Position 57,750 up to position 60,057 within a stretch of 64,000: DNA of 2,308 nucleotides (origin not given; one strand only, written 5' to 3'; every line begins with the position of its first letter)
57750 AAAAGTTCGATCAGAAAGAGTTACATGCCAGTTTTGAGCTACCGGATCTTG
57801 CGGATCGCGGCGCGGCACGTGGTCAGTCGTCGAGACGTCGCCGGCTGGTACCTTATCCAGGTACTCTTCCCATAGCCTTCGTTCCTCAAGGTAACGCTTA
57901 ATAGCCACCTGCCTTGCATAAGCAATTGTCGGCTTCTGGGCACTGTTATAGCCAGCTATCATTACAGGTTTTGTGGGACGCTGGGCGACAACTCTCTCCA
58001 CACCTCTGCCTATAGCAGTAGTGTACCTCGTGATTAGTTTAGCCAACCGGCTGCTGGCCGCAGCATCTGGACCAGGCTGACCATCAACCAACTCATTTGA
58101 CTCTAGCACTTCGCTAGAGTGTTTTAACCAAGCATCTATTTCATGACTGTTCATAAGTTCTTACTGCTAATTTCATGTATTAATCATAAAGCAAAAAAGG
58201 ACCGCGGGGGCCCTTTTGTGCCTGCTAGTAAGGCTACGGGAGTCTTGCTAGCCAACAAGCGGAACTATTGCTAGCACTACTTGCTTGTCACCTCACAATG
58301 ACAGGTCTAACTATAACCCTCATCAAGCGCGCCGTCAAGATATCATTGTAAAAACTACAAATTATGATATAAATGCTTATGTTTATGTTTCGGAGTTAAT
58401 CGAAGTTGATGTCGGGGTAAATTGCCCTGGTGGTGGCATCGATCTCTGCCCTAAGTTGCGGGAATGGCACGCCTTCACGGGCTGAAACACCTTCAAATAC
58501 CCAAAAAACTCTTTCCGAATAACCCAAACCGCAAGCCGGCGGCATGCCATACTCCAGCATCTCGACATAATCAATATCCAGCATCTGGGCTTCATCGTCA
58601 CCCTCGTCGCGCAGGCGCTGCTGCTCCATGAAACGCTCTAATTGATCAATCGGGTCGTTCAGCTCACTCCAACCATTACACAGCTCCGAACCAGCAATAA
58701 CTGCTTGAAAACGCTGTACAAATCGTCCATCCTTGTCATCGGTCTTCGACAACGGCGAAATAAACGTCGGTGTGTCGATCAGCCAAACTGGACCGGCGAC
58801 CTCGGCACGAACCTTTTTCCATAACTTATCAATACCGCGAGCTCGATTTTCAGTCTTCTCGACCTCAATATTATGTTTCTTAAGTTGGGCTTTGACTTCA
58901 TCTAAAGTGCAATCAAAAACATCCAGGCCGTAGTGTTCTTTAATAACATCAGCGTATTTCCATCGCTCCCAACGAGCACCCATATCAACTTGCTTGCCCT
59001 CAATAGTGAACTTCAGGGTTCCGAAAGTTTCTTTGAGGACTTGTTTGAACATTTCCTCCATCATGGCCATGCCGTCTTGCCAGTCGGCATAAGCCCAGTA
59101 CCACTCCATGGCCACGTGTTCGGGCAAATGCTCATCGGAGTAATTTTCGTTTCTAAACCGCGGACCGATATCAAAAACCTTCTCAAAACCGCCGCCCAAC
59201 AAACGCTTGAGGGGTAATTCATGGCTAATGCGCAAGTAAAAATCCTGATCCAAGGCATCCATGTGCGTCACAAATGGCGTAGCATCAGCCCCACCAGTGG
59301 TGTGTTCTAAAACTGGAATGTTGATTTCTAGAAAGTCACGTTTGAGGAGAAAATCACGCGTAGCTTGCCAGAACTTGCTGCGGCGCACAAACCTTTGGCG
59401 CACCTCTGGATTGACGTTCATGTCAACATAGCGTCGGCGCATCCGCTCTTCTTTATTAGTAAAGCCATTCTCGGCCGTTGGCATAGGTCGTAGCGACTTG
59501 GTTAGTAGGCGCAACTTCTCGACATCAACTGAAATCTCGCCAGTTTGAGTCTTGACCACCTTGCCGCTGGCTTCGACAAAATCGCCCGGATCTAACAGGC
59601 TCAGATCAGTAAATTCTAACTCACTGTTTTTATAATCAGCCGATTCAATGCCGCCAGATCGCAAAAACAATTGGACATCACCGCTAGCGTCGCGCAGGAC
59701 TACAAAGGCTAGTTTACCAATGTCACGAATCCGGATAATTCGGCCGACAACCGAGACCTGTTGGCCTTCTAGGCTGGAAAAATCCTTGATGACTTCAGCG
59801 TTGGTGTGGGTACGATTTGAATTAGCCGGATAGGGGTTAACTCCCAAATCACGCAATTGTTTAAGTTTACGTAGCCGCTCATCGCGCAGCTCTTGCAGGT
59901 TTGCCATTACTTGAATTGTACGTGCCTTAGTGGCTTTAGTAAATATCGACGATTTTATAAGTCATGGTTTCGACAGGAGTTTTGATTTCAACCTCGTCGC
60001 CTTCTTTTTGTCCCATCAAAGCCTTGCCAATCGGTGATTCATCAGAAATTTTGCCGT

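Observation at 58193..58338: Promoter, ~110-nt structured leader with triple CTAGCA motif, and terminator directly upstream of an orphan gene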

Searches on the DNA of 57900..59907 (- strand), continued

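Call 83: search_with_rna_model(model_id=R1, source=L129, max_evalue=10, show_alignments=1)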
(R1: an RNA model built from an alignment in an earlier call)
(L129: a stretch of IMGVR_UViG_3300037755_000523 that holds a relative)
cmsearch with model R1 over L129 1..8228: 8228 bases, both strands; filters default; matches with E-value up to 10: 0.
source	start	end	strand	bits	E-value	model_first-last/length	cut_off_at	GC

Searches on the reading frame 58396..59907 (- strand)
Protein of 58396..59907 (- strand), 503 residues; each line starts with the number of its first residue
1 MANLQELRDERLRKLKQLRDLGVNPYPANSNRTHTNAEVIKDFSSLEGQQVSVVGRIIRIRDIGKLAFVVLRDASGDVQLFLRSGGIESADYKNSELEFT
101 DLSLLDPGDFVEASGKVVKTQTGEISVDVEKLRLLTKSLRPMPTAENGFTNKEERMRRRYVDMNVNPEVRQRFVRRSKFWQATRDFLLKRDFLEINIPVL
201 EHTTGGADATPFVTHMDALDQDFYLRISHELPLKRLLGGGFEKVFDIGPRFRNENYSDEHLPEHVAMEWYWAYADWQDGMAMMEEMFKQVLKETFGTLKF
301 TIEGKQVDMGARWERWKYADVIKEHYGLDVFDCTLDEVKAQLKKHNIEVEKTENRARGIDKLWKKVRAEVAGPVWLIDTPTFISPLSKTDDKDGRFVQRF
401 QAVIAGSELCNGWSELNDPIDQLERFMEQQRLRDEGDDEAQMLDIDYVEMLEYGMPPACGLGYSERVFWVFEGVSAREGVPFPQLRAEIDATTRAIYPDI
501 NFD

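Call 8: search_protein_families(library=pfam, proteins=[window:58396-59907:-], max_evalue=1)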
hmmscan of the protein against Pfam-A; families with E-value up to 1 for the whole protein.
window:58396-59907:- (503 aa): 2 families
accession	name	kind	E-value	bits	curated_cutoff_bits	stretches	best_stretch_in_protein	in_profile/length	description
PF00152.25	tRNA-synt_2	-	1.8e-63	214.9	25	1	152-484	2-306/308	tRNA synthetases class II (D, K and N)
PF01336.31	tRNA_anti-codon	-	6.3e-15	55.3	27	1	51-135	1-75/75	OB-fold nucleic acid binding domain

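Call 11: find_related_loci(query=window:58396-59907:-, collection=genome_contigs, flank=5000)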
Query window:58396-59907:- (503 aa) in genome_contigs; peptide patterns used: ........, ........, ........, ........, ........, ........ (x = any residue, [..] = any of these).
598 stretches matched a pattern (row limit reached: there are more); 506 encode a relative of the query (tblastn E <= 1e-3); the best 80 are kept; 80 distinct loci.
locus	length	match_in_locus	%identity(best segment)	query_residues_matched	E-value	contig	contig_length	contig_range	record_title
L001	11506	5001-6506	80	1-502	0e+0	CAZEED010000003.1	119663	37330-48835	MAG TPA_asm: uncultured Candidatus Saccharibacteria bacterium isolate SRP300315_co1_141 genome assembly, contig: NODE_67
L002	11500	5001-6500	81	1-500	0e+0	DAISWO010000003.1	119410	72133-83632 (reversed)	MAG TPA_asm: Candidatus Saccharibacteria bacterium isolate CTOTU2455 NODE_68_length_119410_cov_6.223920, whole genome sh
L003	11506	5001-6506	78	1-502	0e+0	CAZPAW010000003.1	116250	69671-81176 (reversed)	MAG TPA_asm: uncultured Candidatus Saccharibacteria bacterium isolate SRP300315_co1_57 genome assembly, contig: NODE_70_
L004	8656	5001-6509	77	1-503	0e+0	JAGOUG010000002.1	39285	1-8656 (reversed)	Candidatus Saccharibacteria bacterium isolate Gw_Eff_bin_463 Gw_Eff_1747_length_39285_cov_5.227642, whole genome shotgun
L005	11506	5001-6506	76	1-502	0e+0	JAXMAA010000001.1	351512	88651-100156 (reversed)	MAG: Candidatus Saccharimonadales bacterium isolate STL-PAT16 C2.208.fa-1, whole genome shotgun sequence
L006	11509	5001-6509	75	1-503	0e+0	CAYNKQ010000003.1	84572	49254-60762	MAG TPA_asm: uncultured Candidatus Saccharibacteria bacterium isolate SRP344714_co2_35 genome assembly, contig: NODE_581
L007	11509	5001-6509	76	1-503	0e+0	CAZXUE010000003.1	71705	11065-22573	MAG TPA_asm: uncultured Candidatus Saccharibacteria bacterium isolate SRP285395_co1_531 genome assembly, contig: NODE_41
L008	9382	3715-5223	75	1-503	0e+0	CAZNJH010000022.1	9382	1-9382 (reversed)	MAG TPA_asm: uncultured Candidatus Saccharibacteria bacterium isolate SRP296810_co1_348 genome assembly, contig: NODE_95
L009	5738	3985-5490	74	1-500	0e+0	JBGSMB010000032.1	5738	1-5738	MAG: Candidatus Saccharimonadales bacterium isolate JTS-AC220 k141_560215, whole genome shotgun sequence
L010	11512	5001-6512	73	1-502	0e+0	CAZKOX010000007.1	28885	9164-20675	MAG TPA_asm: uncultured Candidatus Saccharibacteria bacterium isolate SRP192515_co1_375 genome assembly, contig: NODE_14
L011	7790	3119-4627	74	1-503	0e+0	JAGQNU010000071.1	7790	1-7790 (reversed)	MAG: Candidatus Saccharibacteria bacterium isolate HKST-UBA76 2008_213099, whole genome shotgun sequence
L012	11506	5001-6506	72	1-503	0e+0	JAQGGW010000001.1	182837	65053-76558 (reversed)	MAG: Candidatus Saccharibacteria bacterium isolate RYN_417 scaffold_2654635, whole genome shotgun sequence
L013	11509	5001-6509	75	1-501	0e+0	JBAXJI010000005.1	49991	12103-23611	MAG: Candidatus Saccharibacteria bacterium isolate ELA371 MAG371_5, whole genome shotgun sequence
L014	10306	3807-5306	74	1-500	0e+0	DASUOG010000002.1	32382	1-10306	MAG TPA_asm: Candidatus Saccharimonadales bacterium isolate SMAG_U1622 k141_3417, whole genome shotgun sequence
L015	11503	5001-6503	72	1-502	0e+0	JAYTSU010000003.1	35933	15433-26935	MAG: Candidatus Saccharibacteria bacterium isolate GFS_5273 GFS_5273_2, whole genome shotgun sequence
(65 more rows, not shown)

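Call 18: find_homologous_proteins(query=window:58396-59907:-, max_evalue=1e-100)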
Query window:58396-59907:- (503 aa): 7549 proteins with E <= 1e-100 among 8000 candidates; the best 120 are listed.
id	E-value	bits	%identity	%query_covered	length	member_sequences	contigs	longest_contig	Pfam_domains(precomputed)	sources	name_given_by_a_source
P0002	0.0e+0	1156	100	100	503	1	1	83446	PF01336.32,PF00152.26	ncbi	-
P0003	0.0e+0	1009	85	99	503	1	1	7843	PF01336.32,PF00152.26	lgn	-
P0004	1.3e-298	1009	83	100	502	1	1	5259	PF01336.32,PF00152.26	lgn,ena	-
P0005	7.9e-296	1000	84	100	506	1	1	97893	PF01336.32,PF00152.26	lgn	-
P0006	9.6e-290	980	82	100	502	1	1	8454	PF01336.32,PF00152.26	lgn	-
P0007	1.1e-289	979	82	100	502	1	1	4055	PF01336.32,PF00152.26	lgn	-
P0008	1.9e-289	979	82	100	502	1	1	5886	PF01336.32,PF00152.26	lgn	-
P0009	2.0e-289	978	82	100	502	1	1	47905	PF01336.32,PF00152.26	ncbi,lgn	-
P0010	3.6e-289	978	82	99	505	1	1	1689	PF01336.32,PF00152.26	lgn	-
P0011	2.7e-287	971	81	99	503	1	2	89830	PF01336.32,PF00152.26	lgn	-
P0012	2.2e-285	965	81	99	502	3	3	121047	PF01336.32,PF00152.26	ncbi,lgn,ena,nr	ncbi:MAG TPA: lysine--tRNA ligase [Candidatus Saccharibacteria bacterium]|nr:lysine--tRNA ligase [Ca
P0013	1.1e-283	959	79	100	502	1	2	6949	PF01336.32,PF00152.26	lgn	-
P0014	2.6e-283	958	80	100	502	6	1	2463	PF01336.32,PF00152.26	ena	-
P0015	3.3e-283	958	78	100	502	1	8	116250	PF01336.32,PF00152.26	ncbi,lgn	-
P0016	1.7e-282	956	80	99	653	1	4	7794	PF01336.32,PF00152.26,PF09391.16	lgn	-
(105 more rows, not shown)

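Call 19: find_encoding_contigs(protein=P0003, flank=5000, max_places=2)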
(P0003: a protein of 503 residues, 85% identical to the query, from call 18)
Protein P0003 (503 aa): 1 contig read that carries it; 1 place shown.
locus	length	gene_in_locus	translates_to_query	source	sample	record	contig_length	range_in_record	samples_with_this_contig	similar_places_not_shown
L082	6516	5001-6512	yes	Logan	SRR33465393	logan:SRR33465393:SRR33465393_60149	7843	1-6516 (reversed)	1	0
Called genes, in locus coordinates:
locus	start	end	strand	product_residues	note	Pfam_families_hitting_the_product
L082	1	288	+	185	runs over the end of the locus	PF01765:RRF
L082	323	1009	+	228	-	PF01255:Prenyltransf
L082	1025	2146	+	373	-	PF02163:Peptidase_M50, PF13180:PDZ_2 (weak), PF17820:PDZ_6 (weak)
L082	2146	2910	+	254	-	PF02517:Rce1-like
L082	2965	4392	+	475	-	PF00587:tRNA-synt_2b, PF03129:HGTP_anticodon, PF09180:ProRS-C_1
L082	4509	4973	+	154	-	PF03449:GreA_GreB_N, PF01272:GreA_GreB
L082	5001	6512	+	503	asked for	PF01336:tRNA_anti-codon, PF00152:tRNA-synt_2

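Call 20: find_encoding_contigs(protein=P0005, flank=6000, max_places=2)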
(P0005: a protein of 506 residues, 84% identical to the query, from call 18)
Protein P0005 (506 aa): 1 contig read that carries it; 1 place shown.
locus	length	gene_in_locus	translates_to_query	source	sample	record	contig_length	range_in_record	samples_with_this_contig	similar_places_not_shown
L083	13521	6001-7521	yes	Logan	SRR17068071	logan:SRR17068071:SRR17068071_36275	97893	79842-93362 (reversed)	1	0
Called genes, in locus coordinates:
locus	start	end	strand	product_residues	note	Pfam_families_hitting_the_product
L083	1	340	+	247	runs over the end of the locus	PF00318:Ribosomal_S2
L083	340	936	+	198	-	PF00889:EF_TS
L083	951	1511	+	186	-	PF01765:RRF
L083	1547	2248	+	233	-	PF01255:Prenyltransf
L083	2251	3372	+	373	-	PF02163:Peptidase_M50, PF17820:PDZ_6 (faint)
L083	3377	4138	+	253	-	PF02517:Rce1-like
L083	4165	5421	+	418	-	PF00587:tRNA-synt_2b, PF03129:HGTP_anticodon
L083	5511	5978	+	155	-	PF03449:GreA_GreB_N, PF01272:GreA_GreB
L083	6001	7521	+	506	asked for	PF01336:tRNA_anti-codon, PF00152:tRNA-synt_2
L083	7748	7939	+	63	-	-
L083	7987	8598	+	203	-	-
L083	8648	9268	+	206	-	-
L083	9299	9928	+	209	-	PF11139:SfLAP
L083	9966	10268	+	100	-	PF04248:NTP_transf_9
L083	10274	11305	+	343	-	PF00710:Asparaginase, PF17763:Asparaginase_C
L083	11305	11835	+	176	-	PF01625:PMSR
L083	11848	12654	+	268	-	PF18761:Heliorhodopsin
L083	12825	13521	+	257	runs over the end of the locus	PF12705:PDDEXK_1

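Call 21: find_encoding_contigs(protein=P0004, flank=5000, max_places=2)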
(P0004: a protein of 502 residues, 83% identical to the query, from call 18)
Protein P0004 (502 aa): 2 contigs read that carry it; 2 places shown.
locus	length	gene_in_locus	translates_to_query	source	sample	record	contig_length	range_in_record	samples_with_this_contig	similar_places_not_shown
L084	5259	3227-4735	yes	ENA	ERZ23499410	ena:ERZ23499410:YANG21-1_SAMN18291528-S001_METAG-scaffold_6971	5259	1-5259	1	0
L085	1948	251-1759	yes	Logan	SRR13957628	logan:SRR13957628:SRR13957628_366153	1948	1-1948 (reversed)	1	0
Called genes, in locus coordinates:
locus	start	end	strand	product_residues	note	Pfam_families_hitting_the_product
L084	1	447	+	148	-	?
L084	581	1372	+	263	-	PF00696:AA_kinase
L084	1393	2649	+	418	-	PF00587:tRNA-synt_2b, PF03129:HGTP_anticodon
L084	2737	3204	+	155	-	PF03449:GreA_GreB_N, PF01272:GreA_GreB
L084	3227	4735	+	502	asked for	PF01336:tRNA_anti-codon, PF00152:tRNA-synt_2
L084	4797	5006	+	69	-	-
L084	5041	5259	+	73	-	?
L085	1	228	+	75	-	?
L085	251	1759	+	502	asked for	PF01336:tRNA_anti-codon, PF00152:tRNA-synt_2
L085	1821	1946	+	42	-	?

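Call 54: search_protein_families(library=pfam, proteins=[L083:7987-8595:+], max_evalue=1)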
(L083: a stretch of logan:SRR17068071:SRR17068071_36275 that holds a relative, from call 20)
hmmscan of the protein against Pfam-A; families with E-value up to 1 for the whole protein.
L083:7987-8595:+ (203 aa): 0 families
